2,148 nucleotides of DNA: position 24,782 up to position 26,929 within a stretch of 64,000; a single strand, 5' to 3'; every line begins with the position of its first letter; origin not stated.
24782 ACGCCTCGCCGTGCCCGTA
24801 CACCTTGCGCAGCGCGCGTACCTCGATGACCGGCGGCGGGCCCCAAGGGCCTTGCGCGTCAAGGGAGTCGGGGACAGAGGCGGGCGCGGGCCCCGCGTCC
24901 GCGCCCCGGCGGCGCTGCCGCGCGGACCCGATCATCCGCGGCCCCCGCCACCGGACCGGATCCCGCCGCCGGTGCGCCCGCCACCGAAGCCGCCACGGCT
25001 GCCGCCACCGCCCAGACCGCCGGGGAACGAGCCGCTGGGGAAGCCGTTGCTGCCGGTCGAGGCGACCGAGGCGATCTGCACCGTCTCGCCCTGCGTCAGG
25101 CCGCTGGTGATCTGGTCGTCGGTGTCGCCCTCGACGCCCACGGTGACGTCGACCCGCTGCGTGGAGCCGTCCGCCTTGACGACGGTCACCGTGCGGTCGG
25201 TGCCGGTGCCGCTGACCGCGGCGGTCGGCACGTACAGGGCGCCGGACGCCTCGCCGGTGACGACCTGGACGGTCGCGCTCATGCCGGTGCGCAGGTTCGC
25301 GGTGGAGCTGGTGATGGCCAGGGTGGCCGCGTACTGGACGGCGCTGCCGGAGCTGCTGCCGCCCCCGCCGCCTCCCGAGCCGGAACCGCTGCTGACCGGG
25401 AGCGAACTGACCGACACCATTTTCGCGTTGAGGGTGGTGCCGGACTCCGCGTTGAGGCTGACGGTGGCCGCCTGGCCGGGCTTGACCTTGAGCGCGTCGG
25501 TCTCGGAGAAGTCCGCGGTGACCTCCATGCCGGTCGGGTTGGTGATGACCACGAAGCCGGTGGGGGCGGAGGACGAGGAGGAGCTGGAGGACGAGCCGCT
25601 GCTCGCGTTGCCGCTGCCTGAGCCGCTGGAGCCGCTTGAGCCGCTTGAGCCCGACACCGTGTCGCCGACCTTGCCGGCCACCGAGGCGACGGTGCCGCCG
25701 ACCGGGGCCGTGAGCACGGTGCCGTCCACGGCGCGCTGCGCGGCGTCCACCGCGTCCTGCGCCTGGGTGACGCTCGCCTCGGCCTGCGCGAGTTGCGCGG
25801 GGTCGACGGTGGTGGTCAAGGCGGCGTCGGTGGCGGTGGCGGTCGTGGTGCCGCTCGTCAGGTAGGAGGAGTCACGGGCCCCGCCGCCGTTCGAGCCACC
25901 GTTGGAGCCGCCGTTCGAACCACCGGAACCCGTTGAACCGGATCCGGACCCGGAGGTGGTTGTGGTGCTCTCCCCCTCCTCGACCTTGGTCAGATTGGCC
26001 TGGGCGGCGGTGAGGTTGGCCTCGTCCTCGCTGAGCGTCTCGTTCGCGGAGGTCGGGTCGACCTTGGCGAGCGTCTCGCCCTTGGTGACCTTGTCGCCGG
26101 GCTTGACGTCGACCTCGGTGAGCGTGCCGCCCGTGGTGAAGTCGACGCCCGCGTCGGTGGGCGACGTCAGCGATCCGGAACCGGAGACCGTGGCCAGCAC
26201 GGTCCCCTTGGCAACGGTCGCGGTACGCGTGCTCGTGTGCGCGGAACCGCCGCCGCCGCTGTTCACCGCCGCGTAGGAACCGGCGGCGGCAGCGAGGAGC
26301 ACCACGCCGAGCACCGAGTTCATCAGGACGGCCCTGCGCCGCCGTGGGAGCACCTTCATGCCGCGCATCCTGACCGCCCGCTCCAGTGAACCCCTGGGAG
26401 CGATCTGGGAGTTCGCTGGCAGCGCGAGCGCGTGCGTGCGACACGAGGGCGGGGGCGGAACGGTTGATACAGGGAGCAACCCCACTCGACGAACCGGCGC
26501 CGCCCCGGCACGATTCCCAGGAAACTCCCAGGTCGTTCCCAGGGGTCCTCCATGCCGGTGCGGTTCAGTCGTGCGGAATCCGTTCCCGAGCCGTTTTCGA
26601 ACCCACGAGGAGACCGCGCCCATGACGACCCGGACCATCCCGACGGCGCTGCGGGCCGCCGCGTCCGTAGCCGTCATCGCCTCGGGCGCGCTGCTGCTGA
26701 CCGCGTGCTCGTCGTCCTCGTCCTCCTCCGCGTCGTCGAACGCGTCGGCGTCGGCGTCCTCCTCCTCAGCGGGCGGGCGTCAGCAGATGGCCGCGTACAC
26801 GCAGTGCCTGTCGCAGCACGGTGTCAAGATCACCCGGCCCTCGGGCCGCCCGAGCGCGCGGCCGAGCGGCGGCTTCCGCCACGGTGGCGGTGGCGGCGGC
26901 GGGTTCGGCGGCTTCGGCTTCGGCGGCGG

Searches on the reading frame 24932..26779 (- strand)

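Call 27: search_protein_families(library=pfam, proteins=[window:24932-26779:-], max_evalue=0.001)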
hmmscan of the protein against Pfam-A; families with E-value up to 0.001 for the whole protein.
window:24932-26779:- (615 aa): 4 families
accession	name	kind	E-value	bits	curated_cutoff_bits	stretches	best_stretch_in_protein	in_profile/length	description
PF13437.12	HlyD_3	-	1.2e-08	36.1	22.2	1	411-461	29-80/106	HlyD family secretion protein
PF00364.28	Biotin_lipoyl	-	2.8e-05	24.3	22.1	0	209-240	7-36/73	Biotin-requiring enzyme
PF16576.10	HlyD_D23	-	0.00019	21.2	30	0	420-457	147-184/214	Barrel-sandwich domain of CusB or HlyD membrane-fusion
PF13533.13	Biotin_lipoyl_2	-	0.0004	20.6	29.8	0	216-241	7-32/32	Biotin-lipoyl like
